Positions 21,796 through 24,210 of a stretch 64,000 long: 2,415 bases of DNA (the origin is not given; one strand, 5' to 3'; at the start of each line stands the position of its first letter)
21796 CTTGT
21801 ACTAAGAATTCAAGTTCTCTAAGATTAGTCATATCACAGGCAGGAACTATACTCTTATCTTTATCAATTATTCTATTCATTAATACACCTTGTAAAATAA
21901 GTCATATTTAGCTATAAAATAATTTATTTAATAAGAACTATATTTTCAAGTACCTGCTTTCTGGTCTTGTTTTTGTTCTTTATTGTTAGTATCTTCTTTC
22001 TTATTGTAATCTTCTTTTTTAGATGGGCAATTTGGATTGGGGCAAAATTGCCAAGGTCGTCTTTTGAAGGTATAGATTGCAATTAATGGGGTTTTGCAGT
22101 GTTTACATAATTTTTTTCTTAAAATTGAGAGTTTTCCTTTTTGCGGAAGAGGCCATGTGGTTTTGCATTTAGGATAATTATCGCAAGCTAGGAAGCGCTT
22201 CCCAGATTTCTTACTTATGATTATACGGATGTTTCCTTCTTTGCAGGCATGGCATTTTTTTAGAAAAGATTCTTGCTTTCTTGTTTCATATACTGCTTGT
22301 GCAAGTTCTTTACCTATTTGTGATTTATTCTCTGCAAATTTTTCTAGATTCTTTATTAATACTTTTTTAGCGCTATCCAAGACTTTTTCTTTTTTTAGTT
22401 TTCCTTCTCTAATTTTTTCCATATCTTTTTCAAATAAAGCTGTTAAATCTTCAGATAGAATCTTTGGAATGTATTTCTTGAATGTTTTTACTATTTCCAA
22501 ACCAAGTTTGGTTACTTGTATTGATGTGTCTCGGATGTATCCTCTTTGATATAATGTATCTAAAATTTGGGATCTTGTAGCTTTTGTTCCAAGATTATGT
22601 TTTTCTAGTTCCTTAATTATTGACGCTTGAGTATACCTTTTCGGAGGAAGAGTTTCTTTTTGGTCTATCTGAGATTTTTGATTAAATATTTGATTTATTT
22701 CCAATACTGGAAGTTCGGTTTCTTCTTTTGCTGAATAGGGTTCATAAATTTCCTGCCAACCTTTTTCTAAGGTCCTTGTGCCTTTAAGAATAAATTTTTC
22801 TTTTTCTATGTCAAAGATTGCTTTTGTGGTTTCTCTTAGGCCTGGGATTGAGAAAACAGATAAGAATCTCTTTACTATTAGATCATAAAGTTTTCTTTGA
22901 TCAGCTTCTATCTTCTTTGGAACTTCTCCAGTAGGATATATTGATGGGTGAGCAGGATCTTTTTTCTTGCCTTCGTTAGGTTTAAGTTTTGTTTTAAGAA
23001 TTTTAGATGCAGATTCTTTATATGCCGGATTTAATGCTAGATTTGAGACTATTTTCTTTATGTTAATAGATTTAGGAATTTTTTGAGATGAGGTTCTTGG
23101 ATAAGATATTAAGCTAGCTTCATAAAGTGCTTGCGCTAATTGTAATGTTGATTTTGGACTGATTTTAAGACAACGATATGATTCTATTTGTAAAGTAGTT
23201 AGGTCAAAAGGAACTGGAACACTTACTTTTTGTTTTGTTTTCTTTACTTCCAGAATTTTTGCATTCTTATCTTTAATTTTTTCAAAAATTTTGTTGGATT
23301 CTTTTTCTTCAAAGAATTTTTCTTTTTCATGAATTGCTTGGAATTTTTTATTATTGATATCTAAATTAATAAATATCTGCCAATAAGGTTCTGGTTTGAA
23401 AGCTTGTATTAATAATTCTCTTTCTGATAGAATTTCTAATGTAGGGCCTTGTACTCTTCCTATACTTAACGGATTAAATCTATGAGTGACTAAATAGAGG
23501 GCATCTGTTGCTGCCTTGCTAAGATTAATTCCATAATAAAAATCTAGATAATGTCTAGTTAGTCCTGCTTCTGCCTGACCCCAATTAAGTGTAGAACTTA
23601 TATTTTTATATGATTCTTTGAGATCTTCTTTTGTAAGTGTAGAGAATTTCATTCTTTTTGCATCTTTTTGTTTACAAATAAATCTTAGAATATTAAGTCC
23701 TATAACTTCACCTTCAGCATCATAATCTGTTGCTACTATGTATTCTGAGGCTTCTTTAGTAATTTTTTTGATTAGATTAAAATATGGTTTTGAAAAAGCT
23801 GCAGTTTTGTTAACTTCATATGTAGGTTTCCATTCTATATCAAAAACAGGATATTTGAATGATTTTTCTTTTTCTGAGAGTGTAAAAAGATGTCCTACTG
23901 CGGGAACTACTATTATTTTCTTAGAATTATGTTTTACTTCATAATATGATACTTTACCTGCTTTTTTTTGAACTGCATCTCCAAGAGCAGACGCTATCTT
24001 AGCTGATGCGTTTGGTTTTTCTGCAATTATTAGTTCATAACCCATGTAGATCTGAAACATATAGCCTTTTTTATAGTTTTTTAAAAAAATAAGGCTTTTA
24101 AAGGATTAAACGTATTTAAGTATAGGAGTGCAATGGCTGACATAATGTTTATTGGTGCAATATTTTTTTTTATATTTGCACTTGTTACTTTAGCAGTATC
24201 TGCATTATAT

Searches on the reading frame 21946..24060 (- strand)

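Call 29: search_protein_families(library=pfam, proteins=[window:21946-24060:-], max_evalue=0.00001)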
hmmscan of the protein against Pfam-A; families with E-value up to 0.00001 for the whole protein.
window:21946-24060:- (704 aa): 3 families
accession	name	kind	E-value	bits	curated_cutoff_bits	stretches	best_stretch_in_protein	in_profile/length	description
PF01131.25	Topoisom_bac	-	4.8e-115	385.3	35.1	1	159-561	3-410/411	DNA topoisomerase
PF01751.28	Toprim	-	4.8e-13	49.5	23.1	1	9-141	1-95/96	Toprim domain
PF01396.24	Zn_ribbon_Top1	-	1.9e-07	31.2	32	1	602-640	3-38/39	Topoisomerase DNA binding C4 zinc finger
